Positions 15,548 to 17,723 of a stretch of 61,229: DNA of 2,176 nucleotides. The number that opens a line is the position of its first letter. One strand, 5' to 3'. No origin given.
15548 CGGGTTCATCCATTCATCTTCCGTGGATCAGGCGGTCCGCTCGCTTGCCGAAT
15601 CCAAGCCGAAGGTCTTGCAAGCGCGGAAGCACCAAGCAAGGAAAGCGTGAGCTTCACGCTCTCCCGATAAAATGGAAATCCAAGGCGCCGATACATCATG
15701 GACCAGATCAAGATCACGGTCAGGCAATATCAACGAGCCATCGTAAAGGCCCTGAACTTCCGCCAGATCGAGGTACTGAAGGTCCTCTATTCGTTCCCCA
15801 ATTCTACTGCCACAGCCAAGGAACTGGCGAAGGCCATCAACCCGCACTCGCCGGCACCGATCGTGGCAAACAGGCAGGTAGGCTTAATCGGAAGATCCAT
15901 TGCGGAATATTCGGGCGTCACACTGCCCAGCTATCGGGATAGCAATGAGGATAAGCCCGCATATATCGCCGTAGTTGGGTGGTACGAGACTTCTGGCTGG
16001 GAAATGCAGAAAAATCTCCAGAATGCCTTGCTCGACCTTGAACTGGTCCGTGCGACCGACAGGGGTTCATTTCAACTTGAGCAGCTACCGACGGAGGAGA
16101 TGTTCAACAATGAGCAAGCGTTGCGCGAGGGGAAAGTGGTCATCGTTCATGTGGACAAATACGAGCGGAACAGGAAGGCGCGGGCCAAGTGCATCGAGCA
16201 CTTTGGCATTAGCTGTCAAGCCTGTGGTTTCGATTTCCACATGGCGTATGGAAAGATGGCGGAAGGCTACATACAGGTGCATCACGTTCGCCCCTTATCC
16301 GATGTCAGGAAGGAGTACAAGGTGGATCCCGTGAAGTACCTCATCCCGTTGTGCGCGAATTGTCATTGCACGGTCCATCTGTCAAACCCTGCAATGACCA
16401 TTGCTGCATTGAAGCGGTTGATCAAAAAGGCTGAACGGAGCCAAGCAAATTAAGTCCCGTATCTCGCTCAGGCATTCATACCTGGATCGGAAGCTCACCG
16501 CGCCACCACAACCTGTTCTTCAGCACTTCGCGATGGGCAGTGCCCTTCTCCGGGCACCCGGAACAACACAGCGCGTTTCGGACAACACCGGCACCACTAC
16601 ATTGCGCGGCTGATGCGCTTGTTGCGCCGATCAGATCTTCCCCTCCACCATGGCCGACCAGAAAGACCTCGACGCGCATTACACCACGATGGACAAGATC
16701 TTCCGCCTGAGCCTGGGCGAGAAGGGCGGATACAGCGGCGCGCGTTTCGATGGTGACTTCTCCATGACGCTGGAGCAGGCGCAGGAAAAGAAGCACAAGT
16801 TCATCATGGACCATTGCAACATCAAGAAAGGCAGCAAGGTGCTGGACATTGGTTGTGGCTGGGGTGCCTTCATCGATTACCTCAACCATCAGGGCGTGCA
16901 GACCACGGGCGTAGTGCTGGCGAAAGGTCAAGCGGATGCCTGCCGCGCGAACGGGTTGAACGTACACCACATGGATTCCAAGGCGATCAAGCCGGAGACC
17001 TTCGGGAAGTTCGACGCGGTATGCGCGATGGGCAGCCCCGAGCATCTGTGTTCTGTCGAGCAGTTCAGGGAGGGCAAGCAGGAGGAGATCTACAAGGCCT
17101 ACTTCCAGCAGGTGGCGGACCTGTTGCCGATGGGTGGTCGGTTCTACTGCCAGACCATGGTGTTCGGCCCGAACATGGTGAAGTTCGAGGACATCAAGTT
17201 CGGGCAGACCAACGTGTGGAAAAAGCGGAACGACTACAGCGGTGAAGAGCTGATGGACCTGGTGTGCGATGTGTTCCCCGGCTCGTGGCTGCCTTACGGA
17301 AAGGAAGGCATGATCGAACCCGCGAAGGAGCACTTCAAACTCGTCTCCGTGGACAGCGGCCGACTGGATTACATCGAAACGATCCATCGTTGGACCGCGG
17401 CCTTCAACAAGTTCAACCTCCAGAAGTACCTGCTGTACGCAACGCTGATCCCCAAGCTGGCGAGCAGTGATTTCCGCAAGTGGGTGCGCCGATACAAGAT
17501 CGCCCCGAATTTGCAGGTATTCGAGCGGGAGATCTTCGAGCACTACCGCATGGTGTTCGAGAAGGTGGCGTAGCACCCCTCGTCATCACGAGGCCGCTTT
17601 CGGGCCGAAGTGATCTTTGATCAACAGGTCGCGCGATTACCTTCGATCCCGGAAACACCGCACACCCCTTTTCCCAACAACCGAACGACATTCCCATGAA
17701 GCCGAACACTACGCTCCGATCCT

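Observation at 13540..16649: Three-gene insertion right after sucAB: Schlafen/AlbA_2-HATPase_c_4-wHTH protein, DUF2442 protein and COG3183 HNH nuclease (candidate uncharacterised defence locus)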

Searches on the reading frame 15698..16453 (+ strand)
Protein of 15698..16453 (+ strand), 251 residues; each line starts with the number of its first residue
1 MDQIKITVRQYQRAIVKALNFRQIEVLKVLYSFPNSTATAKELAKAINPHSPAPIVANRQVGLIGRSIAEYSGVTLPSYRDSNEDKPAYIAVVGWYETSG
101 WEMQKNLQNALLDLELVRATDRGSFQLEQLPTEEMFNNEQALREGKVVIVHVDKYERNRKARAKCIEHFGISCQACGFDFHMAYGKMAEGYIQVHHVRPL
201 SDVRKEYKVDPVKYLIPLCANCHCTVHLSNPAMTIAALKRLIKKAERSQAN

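Call 3: search_protein_families(library=pfam, proteins=[window:15698-16453:+], max_evalue=0.01)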
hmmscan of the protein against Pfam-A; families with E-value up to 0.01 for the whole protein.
window:15698-16453:+ (251 aa): 1 family
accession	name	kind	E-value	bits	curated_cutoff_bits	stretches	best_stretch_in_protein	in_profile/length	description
PF01844.29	HNH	-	4.9e-05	23.8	21.4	1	173-227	1-45/47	HNH endonuclease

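Call 4: search_protein_families(library=padloc, proteins=[window:15698-16453:+], max_evalue=0.01)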
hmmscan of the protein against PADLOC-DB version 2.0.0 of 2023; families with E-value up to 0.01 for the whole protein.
window:15698-16453:+ (251 aa): 1 family
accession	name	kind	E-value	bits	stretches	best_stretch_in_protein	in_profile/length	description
PDLC03656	mREase_IV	-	3e-06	25.2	1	83-234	119-263/277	Type IV methyl-directed restriction enzyme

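Call 5: search_protein_families(library=ncbifam, proteins=[window:15698-16453:+], max_evalue=0.01)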
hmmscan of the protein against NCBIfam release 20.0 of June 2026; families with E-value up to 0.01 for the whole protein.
window:15698-16453:+ (251 aa): 0 families

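Call 20: find_homologous_proteins(query=window:15698-16450:+, max_evalue=0.001)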
Query window:15698-16450:+ (251 aa): 66 proteins with E <= 0.001 among 586 candidates.
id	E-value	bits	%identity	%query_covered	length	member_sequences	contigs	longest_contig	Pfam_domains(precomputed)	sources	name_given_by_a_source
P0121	2.4e-165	566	100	100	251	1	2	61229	-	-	-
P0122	1.8e-110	386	70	97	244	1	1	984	PF01844.30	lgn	-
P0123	1.7e-104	367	67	97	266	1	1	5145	PF01844.30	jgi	jgi:predicted HNH restriction endonuclease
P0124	8.1e-76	273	51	98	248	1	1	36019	PF01844.30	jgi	-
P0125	1.5e-73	265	50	99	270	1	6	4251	-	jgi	jgi:5-methylcytosine-specific restriction enzyme A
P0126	9.5e-73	263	49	97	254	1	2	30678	-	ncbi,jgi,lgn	-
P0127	3.1e-70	255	50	96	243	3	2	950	-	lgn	-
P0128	7.9e-70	253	50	96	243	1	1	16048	-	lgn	-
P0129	1.2e-69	253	49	96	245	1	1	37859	-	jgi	jgi:5-methylcytosine-specific restriction enzyme A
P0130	1.6e-69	252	50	96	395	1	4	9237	PF01844.30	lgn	-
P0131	2.1e-69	252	50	96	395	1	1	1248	-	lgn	-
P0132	2.5e-69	252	50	96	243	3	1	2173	-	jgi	jgi:predicted HNH restriction endonuclease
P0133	3.3e-69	251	50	96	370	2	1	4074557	-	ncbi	ncbi:MAG: hypothetical protein QM768_07765 [Agriterribacter sp.]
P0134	3.4e-69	251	50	96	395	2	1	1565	-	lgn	-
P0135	1.5e-68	249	50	95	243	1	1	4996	-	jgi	jgi:predicted HNH restriction endonuclease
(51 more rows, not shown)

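Call 21: find_encoding_contigs(protein=P0123, flank=5000, max_places=3)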
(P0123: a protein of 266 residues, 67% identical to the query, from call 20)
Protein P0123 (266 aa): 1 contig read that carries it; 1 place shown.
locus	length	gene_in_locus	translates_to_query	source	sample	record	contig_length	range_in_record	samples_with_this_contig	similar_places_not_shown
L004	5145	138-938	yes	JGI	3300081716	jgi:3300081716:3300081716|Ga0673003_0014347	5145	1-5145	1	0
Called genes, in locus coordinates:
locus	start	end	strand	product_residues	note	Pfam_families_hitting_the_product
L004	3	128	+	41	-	?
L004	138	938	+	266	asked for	PF01844:HNH (weak)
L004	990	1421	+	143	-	-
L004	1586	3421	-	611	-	PF26628:DUF8202, PF18962:Por_Secre_tail (weak)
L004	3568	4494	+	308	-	PF02353:CMAS, PF01728:FtsJ (weak), PF07021:MetW, PF13489:Methyltransf_23, PF08241:Methyltransf_11 (weak), PF13649:Methyltransf_25 (weak)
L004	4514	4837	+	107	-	-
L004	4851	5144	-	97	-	?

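Call 22: find_encoding_contigs(protein=P0124, flank=6000, max_places=3)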
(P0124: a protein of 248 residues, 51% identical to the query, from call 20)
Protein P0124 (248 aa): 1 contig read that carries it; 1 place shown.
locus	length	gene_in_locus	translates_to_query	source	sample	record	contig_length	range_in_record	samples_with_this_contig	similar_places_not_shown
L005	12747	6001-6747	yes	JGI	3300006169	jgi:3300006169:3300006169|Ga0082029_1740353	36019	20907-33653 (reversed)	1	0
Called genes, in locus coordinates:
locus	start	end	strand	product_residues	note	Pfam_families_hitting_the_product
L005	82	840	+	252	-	PF03976:PPK2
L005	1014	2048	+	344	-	PF02912:Phe_tRNA-synt_N, PF01409:tRNA-synt_2d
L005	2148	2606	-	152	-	PF06877:RraB (weak)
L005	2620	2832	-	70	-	-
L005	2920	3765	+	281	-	PF02737:3HCDH_N, PF00725:3HCDH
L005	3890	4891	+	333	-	PF01073:3Beta_HSD, PF01370:Epimerase, PF02719:Polysacc_synt_2, PF04321:RmlD_sub_bind, PF05368:NmrA, PF07993:NAD_binding_4, PF13460:NAD_binding_10, PF16363:GDP_Man_Dehyd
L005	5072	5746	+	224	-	-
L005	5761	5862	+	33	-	-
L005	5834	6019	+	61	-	-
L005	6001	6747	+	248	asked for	PF01844:HNH (weak)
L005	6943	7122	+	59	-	-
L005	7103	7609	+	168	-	PF19502:DUF6036 (faint)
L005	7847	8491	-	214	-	PF00753:Lactamase_B, PF19583:ODP (weak)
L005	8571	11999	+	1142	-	-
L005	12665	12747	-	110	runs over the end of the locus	PF12305:DUF3630 (weak)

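Call 23: find_encoding_contigs(protein=P0126, flank=6000, max_places=3)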
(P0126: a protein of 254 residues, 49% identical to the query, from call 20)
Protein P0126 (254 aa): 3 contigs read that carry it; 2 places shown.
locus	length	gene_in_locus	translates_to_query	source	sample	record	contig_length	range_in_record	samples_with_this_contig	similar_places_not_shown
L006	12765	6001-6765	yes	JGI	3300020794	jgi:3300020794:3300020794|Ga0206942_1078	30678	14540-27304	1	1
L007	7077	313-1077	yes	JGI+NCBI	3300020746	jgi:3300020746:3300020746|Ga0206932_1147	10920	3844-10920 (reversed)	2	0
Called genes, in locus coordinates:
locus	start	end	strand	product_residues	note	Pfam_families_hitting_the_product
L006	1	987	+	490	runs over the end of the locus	PF12161:HsdM_N, PF07669:Eco57I, PF02384:N6_Mtase, PF01170:UPF0020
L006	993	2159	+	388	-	PF01420:Methylase_S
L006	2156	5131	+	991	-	PF04313:HSDR_N, PF00270:DEAD (weak), PF04851:ResIII, PF18766:SWI2_SNF2, PF22679:T1R_D3-like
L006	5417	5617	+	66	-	-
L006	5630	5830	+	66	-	-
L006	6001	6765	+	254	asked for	-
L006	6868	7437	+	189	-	-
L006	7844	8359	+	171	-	-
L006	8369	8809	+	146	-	PF01844:HNH (weak)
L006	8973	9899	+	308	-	-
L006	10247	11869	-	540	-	PF13884:Peptidase_S74, PF18962:Por_Secre_tail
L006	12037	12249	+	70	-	-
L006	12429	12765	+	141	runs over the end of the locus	-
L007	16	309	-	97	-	-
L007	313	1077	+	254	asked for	-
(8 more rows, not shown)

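Call 24: find_encoding_contigs(protein=P0129, flank=6000, max_places=3)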
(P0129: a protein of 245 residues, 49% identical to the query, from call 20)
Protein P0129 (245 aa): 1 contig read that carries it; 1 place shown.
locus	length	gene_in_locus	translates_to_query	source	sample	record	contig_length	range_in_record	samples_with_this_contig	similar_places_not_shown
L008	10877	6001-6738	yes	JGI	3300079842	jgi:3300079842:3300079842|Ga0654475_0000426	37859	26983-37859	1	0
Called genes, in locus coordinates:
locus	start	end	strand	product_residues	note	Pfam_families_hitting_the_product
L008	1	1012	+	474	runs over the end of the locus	PF06123:CreD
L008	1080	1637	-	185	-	-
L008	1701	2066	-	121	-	PF13744:HTH_37 (weak), PF13560:HTH_31 (faint), PF01381:HTH_3 (weak)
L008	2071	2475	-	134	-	-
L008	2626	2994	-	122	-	PF04342:DMT_6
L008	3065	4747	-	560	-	PF00005:ABC_tran, PF02463:SMC_N (faint), PF13304:AAA_21 (faint), PF12848:ABC_tran_Xtn, PF00005:ABC_tran, PF13476:AAA_23 (weak)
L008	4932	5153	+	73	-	PF11387:DUF2795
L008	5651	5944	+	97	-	-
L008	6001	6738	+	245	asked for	-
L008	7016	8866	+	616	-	-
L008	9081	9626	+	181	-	-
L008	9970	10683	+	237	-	PF13441:Gly-zipper_YMGG, PF13488:Gly-zipper_Omp, PF05359:DUF748 (faint), PF00691:OmpA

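Call 46: search_solved_structures(query=window:15698-16450:+, max_evalue=1, show_alignments=3)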
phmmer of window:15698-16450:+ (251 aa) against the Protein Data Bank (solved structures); distinct sequences matched with E-value up to 1: 2.
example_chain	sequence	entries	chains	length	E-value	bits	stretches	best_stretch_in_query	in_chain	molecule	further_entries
6ghc_A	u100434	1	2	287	0.00037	23.5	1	83-235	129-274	5-methylcytosine-specific restriction enzyme A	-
9ko3_A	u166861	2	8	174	0.26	14.2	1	31-68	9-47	Methyltransferase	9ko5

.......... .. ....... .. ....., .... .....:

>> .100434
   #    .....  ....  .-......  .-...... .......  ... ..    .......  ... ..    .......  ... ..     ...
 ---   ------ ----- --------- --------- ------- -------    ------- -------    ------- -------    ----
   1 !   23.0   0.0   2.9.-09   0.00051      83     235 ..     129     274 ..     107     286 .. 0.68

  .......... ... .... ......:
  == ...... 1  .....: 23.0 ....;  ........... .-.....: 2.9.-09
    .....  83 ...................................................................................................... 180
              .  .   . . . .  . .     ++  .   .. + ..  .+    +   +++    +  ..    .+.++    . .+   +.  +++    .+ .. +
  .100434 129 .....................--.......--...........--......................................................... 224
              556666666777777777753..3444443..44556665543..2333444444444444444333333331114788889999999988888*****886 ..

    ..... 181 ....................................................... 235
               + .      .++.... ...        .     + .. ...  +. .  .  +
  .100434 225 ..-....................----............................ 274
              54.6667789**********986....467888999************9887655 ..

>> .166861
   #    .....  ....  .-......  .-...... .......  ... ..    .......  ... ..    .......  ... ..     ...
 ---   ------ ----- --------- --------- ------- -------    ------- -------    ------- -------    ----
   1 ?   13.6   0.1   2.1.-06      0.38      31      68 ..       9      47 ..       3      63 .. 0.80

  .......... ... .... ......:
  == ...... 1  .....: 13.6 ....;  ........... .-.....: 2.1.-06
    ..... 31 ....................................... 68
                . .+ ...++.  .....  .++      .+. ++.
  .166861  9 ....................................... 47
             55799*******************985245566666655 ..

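Call 60: find_related_loci(query=window:15698-16450:+, collection=viral_contigs, flank=6000)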
Query window:15698-16450:+ (251 aa) in viral_contigs; peptide patterns used: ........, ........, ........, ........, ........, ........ (x = any residue, [..] = any of these).
3 stretches matched a pattern, but none encodes a relative of the query by tblastn (E <= 1e-3).

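Call 63: search_dna_similar(query=window:15698-16450:+, collection=phages, mode=protein, max_rows=10)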
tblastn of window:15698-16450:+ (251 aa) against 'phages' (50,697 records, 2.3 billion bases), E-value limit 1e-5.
Records with a match: 8; places in all: 8; records where one place covers at least 80% of the query: 2.
Best place of each record, by identity: <60% 8.
By first word of the organism name: Vibrio 3; Acinetobacter 2; Clostridium 1; Monoglobales 1; Bacteriophage 1.
By host as written in the record: - 3; Clostridium botulinum BKT2873 1; Monoglobales 1; Vibrio cyclitrophicus 10N.286.55.E8 1; Vibrio cyclitrophicus 10N.286.55.A5 1; Vibrio cyclitrophicus 10N.286.55.C7 1.
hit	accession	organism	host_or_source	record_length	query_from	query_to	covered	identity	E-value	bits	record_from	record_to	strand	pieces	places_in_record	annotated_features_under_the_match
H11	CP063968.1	Clostridium phage CWou-2020b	Clostridium botulinum BKT2873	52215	2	251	100%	30.5%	2e-31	127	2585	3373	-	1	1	HNH endonuclease | hypothetical protein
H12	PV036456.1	Monoglobales phage CHVD 5762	Monoglobales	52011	26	244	87%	28.2%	4e-15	80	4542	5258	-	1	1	hypothetical protein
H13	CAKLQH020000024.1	Acinetobacter phage MD-2021a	not known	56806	132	244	45%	38.7%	5e-18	89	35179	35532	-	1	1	endonuclease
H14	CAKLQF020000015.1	Acinetobacter phage MD-2021a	not known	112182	132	244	45%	38.7%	5e-18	89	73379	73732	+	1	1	endonuclease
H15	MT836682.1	Bacteriophage sp.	human fecal samples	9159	144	250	43%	39.8%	6e-17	86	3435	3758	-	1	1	record has no annotation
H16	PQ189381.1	Vibrio phage 10N.286.55.E8_PE004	Vibrio cyclitrophicus 10N.286.55.E8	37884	158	244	35%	34.5%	3e-10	66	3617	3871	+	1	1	hypothetical protein (x2)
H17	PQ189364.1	Vibrio phage 10N.286.55.A5_PE003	Vibrio cyclitrophicus 10N.286.55.A5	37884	158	244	35%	34.5%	7e-10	64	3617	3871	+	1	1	hypothetical protein (x2)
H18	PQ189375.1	Vibrio phage 10N.286.55.C7_PE004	Vibrio cyclitrophicus 10N.286.55.C7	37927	158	244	35%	34.5%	7e-10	64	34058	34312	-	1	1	hypothetical protein (x2)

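Call 69: predict_structure(alignment_id=A2)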
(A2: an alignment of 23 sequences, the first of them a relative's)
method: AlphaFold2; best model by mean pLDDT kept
length: 251 residues; sequences in the alignment: 23
mean_pLDDT: 83.9   pTM: 0.52
mean pLDDT of the five models: 83.9, 81.6, 81.6, 80.8, 79.7
residues with pLDDT >= 90: 147; 70-90: 65; 50-70: 9; < 50: 30
segments of 3 or more residues with pLDDT < 50: 127-156
pLDDT, mean of each block of 10 residues (from residue 1): 85 96 93 94 88 89 97 92 91 92 97 93 57 42 40 53 92 95 88 87 75 93 88 90 92 73
secondary structure, 60 per line:
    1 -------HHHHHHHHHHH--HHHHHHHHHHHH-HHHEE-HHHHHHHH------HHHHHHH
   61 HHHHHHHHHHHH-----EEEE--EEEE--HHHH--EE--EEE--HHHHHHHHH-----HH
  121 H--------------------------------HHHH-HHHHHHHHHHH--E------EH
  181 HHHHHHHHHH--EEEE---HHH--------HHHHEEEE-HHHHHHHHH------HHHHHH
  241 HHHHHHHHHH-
elements in order: H8-18 H21-32 H40-47 H54-72 E78-81 E84-87 H90-93 E100-102 H105-113 H154-157 H159-169 H180-190 E193-196 H211-214 E215-218 H220-228 H235-250

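Call 71: fold_search(model_id=the predicted structure, library=pdb)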
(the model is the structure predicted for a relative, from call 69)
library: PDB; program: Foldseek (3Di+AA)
matches with E <= 10: 115; with E <= 0.001: 0
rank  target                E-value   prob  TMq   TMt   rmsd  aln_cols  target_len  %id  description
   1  6ghc_B                4.4e-02  0.98  0.26  0.23  13.5       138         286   22  Modification dependent EcoKMcrA restriction endonuclease (released 2018-08-08)
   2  8fm1_C                1.1e-01  0.99  0.23  0.17   7.8        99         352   20  Structure of CBASS Cap5 from Pseudomonas syringae in the absence of a ligand (apo form dimer) (released 2024-02-07)
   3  8zlu_B                1.2e-01  0.93  0.24  0.17   6.2       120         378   17  Cryo-EM strcuture of Cas5-HNH Cascade,Conf1 (released 2024-12-04)
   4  8fm1_F                1.5e-01  0.98  0.24  0.17   7.8       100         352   19  Structure of CBASS Cap5 from Pseudomonas syringae in the absence of a ligand (apo form dimer) (released 2024-02-07)
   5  6k4y_M                1.6e-01  0.60  0.23  0.27  20.2       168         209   13  CryoEM structure of sigma appropriation complex (released 2019-08-07)
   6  8fm1_A                2.6e-01  0.96  0.22  0.16   8.1       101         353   18  Structure of CBASS Cap5 from Pseudomonas syringae in the absence of a ligand (apo form dimer) (released 2024-02-07)
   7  8fm1_D                2.7e-01  0.95  0.23  0.17   8.0        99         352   19  Structure of CBASS Cap5 from Pseudomonas syringae in the absence of a ligand (apo form dimer) (released 2024-02-07)
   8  8fmg_D                3.8e-01  0.94  0.23  0.17   7.6       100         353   17  Structure of CBASS Cap5 from Pseudomonas syringae as an activated tetramer with the cyclic dinucleotide 3'2'-c-diAMP l (released 2024-02-07)
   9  8fmh_B                4.2e-01  0.93  0.23  0.17   7.6       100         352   17  Structure of CBASS Cap5 from Pseudomonas syringae as an activated tetramer with the cyclic dinucleotide 3'2'-c-dGAMP l (released 2024-02-07)
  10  8fm1_I                5.6e-01  0.72  0.20  0.15   8.7       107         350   17  Structure of CBASS Cap5 from Pseudomonas syringae in the absence of a ligand (apo form dimer) (released 2024-02-07)
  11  3eco_A                5.6e-01  0.66  0.23  0.40   8.2       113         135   12  Crystal structure of MepR, a transcription regulator of the Staphylococcus aureus multidrug efflux pump MepA (released 2009-02-10)
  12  8yha_A                5.9e-01  0.87  0.21  0.16   4.5        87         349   21  Type I-EHNH Cascade-ssDNA complex (released 2024-07-31)
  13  4h9d_A                5.9e-01  0.69  0.24  0.51   5.4       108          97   13  Crystal Structure of Mn-dependent Gme HNH nicking endonuclease from Geobacter metallireducens GS-15, Northeast Structu (released 2012-10-10)
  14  8fm1_J                6.6e-01  0.82  0.22  0.16   8.1       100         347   18  Structure of CBASS Cap5 from Pseudomonas syringae in the absence of a ligand (apo form dimer) (released 2024-02-07)
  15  8fmh_D                7.0e-01  0.85  0.23  0.17   7.8       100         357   18  Structure of CBASS Cap5 from Pseudomonas syringae as an activated tetramer with the cyclic dinucleotide 3'2'-c-dGAMP l (released 2024-02-07)
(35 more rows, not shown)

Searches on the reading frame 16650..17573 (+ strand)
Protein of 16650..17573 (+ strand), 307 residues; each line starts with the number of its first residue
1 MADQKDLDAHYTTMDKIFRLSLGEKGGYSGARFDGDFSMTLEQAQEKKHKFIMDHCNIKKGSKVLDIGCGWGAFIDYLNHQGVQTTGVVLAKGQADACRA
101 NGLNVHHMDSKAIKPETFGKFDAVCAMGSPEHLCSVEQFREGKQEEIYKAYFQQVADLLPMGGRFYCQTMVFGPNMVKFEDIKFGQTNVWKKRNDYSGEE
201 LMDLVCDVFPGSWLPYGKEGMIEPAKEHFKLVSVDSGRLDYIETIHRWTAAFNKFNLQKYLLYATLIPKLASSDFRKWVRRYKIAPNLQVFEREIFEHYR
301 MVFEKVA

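Call 3: search_protein_families(library=pfam, proteins=[window:16650-17573:+], max_evalue=0.01)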
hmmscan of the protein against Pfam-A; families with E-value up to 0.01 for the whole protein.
window:16650-17573:+ (307 aa): 8 families
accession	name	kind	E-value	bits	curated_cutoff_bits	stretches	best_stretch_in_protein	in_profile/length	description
PF02353.26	CMAS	-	2.4e-35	122.6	27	1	3-254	6-235/273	Mycolic acid cyclopropane synthetase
PF07021.18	MetW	-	3.7e-10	40.2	21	1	57-110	10-64/193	Methionine biosynthesis protein MetW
PF13489.12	Methyltransf_23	-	7.1e-09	36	27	1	58-170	20-119/164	Methyltransferase domain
PF01728.25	FtsJ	-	1e-07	32.5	24.1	1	50-173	10-143/181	FtsJ-like methyltransferase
PF13649.12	Methyltransf_25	-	2.2e-07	31.9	27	1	64-140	1-83/97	Methyltransferase domain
PF08241.18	Methyltransf_11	-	9.2e-07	29.9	21.2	1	65-139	1-79/95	Methyltransferase domain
PF08242.18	Methyltransf_12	-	9.5e-05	23.5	30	1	65-145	1-79/98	Methyltransferase domain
PF05175.20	MTS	-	0.0023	18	23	1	50-196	21-166/170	Methyltransferase small domain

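Call 4: search_protein_families(library=padloc, proteins=[window:16650-17573:+], max_evalue=0.01)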
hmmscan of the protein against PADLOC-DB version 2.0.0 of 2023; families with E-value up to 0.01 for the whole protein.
window:16650-17573:+ (307 aa): 2 families
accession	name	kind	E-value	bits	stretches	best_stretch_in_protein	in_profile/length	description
PDLC04134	mad2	-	7.1e-16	56.1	1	45-169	276-396/492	mads_2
PDLC03248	MTase_II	-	0.004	13.9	1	50-86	20-57/521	Type II methyltransferase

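Call 5: search_protein_families(library=ncbifam, proteins=[window:16650-17573:+], max_evalue=0.01)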
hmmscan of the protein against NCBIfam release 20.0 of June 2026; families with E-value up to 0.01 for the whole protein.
window:16650-17573:+ (307 aa): 12 families
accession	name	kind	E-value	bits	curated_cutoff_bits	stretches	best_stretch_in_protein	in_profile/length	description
NF040660.1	mycolic_MTase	equivalog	6.4e-25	88.3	390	1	5-253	6-240/283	cyclopropane mycolic acid synthase family methyltransferase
NF008686.0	PRK11705.1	equivalog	4.8e-21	75.2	400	1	9-170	118-268/383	cyclopropane fatty acyl phospholipid synthase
NF053839.1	CPFASynBruc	equivalog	7.6e-21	74.5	600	1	4-255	119-343/410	cyclopropane fatty acid synthase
NF040703.1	cyclopro_CfaB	exception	2.9e-15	56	650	1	3-134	103-240/393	C17 cyclopropane fatty acid synthase CfaB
TIGR02081.1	metW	equivalog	7.2e-09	35.5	189.5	1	57-110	10-64/194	methionine biosynthesis protein MetW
NF045667.1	MTase_DVU1556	equivalog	2.1e-08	33.9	155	1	52-124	14-88/213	DVU_1556 family methyltransferase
TIGR01983.1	UbiG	equivalog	1.7e-05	24.3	102.95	1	49-139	39-135/228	bifunctional 2-polyprenyl-6-hydroxyphenol methylase/3-demethylubiquinol 3-O-methyltransferase UbiG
TIGR02021.1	BchM-ChlM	equivalog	3.9e-05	23.2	158.9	1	42-129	34-127/218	magnesium protoporphyrin IX methyltransferase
NF043040.1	corrin_prot_MT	hypoth_equivalog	4.9e-05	22.9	180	1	39-125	22-115/216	corrinoid protein-associated methyltransferase CpaM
NF008405.0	PRK11207.1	equivalog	0.00047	19.7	218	1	45-86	15-56/198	tellurite resistance methyltransferase TehB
NF008992.0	PRK12335.1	equivalog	0.0015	17.7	303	1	46-88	108-150/289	SAM-dependent methyltransferase TehB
NF012222.1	erm_A_23S_MT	exception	0.0089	15.6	475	0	46-92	16-62/243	23S rRNA (adenine(2058)-N(6))-methyltransferase Erm(A)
